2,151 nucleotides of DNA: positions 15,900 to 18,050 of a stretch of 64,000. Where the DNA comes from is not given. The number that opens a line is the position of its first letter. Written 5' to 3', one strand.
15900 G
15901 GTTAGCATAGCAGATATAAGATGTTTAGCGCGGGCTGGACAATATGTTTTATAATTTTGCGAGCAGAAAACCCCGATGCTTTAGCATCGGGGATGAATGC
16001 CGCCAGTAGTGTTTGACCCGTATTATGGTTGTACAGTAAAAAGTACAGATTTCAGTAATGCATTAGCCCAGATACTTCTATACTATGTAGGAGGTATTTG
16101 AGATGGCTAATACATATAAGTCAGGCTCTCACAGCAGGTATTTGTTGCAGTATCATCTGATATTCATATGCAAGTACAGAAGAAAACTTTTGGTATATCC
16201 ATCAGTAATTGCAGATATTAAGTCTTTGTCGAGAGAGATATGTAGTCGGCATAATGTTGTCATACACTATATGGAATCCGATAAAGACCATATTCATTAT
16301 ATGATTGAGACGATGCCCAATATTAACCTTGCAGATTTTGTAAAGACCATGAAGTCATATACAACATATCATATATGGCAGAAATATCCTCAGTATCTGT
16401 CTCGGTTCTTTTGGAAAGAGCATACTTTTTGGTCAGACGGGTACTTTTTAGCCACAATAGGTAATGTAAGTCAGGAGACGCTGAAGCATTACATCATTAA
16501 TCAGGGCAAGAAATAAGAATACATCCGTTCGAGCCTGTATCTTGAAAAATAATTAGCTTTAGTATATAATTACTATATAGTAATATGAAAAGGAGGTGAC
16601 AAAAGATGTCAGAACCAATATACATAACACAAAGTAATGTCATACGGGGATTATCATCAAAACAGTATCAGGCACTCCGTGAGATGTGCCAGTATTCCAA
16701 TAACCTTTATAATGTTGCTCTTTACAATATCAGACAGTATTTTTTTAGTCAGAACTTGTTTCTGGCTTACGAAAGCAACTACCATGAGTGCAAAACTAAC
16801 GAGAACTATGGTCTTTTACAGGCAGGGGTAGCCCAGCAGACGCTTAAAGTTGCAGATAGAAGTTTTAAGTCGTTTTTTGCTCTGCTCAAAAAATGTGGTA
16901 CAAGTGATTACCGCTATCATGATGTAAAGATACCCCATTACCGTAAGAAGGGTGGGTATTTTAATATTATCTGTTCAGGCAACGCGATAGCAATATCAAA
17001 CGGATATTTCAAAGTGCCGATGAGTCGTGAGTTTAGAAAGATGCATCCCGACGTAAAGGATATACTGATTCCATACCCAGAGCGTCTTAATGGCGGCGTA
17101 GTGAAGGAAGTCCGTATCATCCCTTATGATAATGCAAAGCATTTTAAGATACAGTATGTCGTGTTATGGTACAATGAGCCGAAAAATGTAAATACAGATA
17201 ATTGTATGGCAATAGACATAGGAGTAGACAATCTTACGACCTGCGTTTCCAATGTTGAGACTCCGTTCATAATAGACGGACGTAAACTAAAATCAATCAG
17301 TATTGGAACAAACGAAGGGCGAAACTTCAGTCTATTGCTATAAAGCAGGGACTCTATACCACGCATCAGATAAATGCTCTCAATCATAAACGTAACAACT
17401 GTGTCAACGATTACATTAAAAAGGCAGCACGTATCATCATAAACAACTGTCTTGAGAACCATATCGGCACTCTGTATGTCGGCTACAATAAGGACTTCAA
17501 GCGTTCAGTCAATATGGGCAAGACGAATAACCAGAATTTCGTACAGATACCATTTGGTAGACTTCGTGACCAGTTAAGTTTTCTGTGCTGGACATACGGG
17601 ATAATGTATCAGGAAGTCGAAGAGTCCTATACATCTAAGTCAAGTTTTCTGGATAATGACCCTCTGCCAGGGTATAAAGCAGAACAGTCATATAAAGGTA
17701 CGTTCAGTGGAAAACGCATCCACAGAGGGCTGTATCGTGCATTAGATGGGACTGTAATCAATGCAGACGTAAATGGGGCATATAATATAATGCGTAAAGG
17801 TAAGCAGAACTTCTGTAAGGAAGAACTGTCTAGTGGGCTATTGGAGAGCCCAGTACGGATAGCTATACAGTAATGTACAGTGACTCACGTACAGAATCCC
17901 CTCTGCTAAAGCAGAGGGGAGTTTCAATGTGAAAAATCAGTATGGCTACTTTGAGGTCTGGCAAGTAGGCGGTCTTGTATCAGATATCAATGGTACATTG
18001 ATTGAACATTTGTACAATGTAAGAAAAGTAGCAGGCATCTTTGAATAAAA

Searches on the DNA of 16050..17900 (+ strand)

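Call 34: search_dna_similar(query=window:16050-17900:+, collection=plasmids, mode=distant, max_rows=15)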
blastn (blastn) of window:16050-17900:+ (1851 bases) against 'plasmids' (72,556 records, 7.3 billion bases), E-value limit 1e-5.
Records with a match: 3; places in all: 3; records where one place covers at least 80% of the query: 0.
Best place of each record, by identity: 60-80% 3.
By first word of the organism name: Paraclostridium 2; Paenibacillus 1.
By predicted mobility (MOB-suite, as given by PLSDB): mobilizable 3.
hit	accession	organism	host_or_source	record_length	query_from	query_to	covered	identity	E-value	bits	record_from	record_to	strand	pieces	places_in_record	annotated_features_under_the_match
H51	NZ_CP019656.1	Paenibacillus larvae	honeybees,cell culture,foul brood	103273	1376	1610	13%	67.6%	1e-8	71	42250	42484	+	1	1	RNA-guided endonuclease TnpB family protein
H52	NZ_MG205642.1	Paraclostridium sordellii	-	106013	650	843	10%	67.0%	2e-6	63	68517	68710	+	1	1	RNA-guided endonuclease TnpB family protein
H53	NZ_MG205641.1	Paraclostridium sordellii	-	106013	650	843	10%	67.0%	2e-6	63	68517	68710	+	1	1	RNA-guided endonuclease TnpB family protein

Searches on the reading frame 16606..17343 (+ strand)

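Call 13: search_protein_families(library=pfam, proteins=[window:16606-17343:+], max_evalue=0.01)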
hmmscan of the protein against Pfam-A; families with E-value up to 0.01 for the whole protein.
window:16606-17343:+ (245 aa): 1 family
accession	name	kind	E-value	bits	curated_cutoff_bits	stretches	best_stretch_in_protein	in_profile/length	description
PF01385.25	OrfB_IS605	-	8.9e-05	23.1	30.5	1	186-230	4-48/120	Probable transposase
